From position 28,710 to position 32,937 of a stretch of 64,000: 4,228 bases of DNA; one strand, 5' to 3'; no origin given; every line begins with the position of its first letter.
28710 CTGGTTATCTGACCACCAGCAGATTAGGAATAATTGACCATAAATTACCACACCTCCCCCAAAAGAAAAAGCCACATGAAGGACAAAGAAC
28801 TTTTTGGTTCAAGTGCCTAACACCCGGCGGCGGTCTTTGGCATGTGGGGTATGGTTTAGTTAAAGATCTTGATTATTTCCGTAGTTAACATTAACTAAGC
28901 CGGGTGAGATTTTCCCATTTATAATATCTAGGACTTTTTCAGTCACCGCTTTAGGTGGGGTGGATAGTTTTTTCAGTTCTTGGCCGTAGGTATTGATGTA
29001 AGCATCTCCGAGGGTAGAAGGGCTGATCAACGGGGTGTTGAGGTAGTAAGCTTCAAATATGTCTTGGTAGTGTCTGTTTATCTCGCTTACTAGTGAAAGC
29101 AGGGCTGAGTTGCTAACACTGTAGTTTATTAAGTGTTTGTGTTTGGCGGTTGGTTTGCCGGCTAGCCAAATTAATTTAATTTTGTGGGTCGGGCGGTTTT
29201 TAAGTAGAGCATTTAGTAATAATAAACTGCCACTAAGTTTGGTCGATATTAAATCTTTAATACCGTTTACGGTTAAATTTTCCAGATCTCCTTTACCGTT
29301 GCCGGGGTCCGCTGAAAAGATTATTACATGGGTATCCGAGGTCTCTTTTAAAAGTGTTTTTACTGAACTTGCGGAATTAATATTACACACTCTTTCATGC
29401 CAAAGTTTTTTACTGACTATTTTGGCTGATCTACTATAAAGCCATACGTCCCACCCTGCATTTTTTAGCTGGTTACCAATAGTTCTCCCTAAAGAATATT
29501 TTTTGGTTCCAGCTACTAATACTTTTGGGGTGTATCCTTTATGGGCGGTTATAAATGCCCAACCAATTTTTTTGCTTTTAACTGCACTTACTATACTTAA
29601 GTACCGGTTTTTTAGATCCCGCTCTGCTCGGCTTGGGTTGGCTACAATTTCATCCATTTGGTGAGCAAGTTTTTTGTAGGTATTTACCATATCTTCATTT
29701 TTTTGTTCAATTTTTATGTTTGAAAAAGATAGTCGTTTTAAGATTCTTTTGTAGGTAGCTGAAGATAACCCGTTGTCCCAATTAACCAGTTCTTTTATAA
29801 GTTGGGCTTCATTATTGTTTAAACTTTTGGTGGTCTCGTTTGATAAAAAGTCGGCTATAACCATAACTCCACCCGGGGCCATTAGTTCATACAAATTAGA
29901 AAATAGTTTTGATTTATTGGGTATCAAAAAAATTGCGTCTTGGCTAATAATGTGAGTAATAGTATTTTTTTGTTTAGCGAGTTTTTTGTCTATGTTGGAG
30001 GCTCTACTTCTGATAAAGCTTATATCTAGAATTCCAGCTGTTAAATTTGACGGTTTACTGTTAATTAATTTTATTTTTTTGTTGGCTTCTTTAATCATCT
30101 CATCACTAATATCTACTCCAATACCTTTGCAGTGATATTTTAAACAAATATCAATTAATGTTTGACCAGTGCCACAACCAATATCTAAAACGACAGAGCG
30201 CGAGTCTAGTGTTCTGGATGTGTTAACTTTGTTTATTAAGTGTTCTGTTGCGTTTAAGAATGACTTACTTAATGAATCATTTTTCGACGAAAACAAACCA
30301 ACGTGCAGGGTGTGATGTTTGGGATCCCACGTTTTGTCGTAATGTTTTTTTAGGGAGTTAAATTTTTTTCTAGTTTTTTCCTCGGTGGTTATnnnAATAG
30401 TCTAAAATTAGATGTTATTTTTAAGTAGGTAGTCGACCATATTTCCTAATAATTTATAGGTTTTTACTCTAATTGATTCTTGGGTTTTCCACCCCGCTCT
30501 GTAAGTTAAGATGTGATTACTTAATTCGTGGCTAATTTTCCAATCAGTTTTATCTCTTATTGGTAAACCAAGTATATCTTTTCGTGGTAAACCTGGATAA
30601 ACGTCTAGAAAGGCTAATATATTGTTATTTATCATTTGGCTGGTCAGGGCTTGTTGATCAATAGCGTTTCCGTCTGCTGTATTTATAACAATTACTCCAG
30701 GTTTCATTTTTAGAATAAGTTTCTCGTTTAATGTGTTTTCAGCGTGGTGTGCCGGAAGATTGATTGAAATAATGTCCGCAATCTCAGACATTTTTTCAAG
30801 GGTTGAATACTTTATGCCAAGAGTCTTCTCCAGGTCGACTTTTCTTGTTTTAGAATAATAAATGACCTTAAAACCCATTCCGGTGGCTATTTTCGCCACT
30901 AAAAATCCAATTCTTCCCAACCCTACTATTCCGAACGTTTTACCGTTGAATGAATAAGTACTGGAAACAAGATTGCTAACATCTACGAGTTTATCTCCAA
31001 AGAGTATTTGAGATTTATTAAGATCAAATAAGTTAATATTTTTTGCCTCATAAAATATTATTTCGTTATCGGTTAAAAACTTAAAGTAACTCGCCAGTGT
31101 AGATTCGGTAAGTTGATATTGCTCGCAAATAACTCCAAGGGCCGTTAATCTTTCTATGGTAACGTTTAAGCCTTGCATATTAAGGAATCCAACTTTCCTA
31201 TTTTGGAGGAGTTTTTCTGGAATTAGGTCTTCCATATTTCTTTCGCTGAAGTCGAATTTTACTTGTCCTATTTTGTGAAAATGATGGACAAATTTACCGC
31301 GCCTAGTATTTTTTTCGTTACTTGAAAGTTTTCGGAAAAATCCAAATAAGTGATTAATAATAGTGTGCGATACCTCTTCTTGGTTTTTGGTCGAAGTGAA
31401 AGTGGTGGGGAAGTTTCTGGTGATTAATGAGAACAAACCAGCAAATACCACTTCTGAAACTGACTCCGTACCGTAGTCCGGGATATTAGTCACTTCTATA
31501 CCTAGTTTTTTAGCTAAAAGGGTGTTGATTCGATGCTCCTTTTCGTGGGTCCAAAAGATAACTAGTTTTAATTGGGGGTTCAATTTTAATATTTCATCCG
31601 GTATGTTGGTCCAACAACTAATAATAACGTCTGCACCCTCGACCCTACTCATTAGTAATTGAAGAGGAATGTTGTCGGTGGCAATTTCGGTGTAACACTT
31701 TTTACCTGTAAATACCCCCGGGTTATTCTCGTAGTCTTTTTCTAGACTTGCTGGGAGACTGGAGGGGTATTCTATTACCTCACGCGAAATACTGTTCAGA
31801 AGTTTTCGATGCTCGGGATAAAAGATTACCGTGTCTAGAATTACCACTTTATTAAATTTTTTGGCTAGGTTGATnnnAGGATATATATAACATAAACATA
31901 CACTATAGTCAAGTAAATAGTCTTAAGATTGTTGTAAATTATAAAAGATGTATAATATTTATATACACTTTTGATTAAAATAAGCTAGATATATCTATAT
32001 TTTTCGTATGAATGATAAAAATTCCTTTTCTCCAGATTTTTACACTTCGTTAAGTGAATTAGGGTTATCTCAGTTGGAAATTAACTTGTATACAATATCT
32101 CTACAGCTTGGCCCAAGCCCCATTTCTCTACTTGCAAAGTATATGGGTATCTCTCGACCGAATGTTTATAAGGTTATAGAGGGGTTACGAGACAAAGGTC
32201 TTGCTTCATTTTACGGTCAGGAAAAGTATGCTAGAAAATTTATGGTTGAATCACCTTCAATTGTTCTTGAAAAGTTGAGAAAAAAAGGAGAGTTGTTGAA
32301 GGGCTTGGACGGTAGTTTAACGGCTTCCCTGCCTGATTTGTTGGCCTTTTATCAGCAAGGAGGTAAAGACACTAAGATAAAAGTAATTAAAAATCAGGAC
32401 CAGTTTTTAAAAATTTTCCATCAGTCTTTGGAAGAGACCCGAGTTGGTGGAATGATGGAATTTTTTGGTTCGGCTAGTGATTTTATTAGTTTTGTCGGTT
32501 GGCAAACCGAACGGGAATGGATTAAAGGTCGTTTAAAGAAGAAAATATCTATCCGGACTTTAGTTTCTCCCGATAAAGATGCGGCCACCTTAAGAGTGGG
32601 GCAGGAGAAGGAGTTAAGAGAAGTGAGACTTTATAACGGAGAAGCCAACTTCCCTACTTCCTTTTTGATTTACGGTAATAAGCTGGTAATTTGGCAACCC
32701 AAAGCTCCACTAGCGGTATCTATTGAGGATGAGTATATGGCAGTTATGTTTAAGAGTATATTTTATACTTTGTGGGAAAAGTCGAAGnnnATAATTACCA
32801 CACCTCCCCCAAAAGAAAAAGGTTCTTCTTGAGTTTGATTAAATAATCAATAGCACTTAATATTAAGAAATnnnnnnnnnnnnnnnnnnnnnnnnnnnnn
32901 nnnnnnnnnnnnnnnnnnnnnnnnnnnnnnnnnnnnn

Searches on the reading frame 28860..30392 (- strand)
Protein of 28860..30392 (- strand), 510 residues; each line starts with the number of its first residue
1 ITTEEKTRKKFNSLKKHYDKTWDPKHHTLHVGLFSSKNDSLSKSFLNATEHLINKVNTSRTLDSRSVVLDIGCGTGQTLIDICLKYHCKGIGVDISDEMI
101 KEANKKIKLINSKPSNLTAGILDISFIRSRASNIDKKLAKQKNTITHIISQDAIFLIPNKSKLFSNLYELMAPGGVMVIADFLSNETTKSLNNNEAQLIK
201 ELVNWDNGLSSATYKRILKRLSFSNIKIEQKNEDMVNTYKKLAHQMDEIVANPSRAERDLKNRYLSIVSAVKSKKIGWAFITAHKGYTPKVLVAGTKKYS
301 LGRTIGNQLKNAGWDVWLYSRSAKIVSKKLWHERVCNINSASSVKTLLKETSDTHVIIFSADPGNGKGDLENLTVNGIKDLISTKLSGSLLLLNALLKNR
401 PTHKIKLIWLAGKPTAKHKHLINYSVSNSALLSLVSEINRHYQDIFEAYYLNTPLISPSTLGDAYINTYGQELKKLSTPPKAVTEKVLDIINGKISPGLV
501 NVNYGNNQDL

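Call 27: search_protein_families(library=pfam, proteins=[window:28860-30392:-], max_evalue=0.001)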
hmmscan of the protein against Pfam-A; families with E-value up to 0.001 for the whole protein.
window:28860-30392:- (510 aa): 10 families
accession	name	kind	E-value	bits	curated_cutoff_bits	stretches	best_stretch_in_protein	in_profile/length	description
PF13847.12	Methyltransf_31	-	2.7e-15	56.7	27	1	63-207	2-127/145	Methyltransferase domain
PF13489.12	Methyltransf_23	-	2.9e-14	53.6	27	1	61-226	19-162/164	Methyltransferase domain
PF13649.12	Methyltransf_25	-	7.1e-12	46.3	27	1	68-175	1-97/97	Methyltransferase domain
PF08241.18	Methyltransf_11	-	2.3e-10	41.4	21.2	1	69-179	1-95/95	Methyltransferase domain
PF08242.18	Methyltransf_12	-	1.3e-09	39.1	30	1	69-176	1-97/98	Methyltransferase domain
PF02353.26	CMAS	-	1.1e-08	35.1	27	1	6-231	2-215/273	Mycolic acid cyclopropane synthetase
PF01209.24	Ubie_methyltran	-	1e-06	28.7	20.1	1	60-186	43-157/233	ubiE/COQ5 methyltransferase family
PF02390.23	Methyltransf_4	-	3.4e-05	23.8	24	1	65-118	2-54/173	Putative methyltransferase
PF03291.22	mRNA_G-N7_MeTrfase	-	0.00017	21.3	26.6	1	51-194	47-195/315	mRNA (guanine-N(7))-methyltransferase domain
PF08123.19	DOT1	-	0.00022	21.3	23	1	51-140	29-117/205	Histone methylation protein DOT1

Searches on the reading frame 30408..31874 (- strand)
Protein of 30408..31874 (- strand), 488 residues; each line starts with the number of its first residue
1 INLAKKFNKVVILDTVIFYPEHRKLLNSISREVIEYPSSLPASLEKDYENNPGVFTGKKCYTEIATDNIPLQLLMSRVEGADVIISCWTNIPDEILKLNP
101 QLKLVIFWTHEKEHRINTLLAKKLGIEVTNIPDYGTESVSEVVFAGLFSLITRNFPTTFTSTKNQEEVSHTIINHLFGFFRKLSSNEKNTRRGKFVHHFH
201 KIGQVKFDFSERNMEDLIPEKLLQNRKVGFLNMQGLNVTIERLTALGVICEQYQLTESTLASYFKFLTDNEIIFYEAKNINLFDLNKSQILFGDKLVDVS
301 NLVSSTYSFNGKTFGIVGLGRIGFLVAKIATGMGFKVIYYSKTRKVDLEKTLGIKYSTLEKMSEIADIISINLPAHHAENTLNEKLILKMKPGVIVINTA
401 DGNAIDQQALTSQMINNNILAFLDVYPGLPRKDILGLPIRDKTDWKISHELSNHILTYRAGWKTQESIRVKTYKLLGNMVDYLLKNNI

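Call 27: search_protein_families(library=pfam, proteins=[window:30408-31874:-], max_evalue=0.001)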
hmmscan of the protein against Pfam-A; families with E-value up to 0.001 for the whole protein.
window:30408-31874:- (488 aa): 4 families
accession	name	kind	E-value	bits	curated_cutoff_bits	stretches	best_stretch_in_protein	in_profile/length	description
PF02826.25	2-Hacid_dh_C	-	2.4e-30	105.7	25.1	1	306-430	31-158/178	D-isomer specific 2-hydroxyacid dehydrogenase, NAD binding domain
PF00389.36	2-Hacid_dh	-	1.3e-08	35.1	24.6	1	66-366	25-113/134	D-isomer specific 2-hydroxyacid dehydrogenase, catalytic domain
PF03446.21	NAD_binding_2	-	1.6e-05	25.4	21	1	314-424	2-116/161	NAD binding domain of 6-phosphogluconate dehydrogenase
PF03807.23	F420_oxidored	-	0.00047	21.1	21.6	0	314-400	2-92/94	NADP oxidoreductase coenzyme F420-dependent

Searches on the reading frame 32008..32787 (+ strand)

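Call 27: search_protein_families(library=pfam, proteins=[window:32008-32787:+], max_evalue=0.001)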
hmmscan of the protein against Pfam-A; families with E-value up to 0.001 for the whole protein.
window:32008-32787:+ (260 aa): 1 family
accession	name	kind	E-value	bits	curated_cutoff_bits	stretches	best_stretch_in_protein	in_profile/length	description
PF01978.25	TrmB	-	4.2e-10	39.8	25.6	1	15-67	1-53/68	Sugar-specific transcriptional regulator TrmB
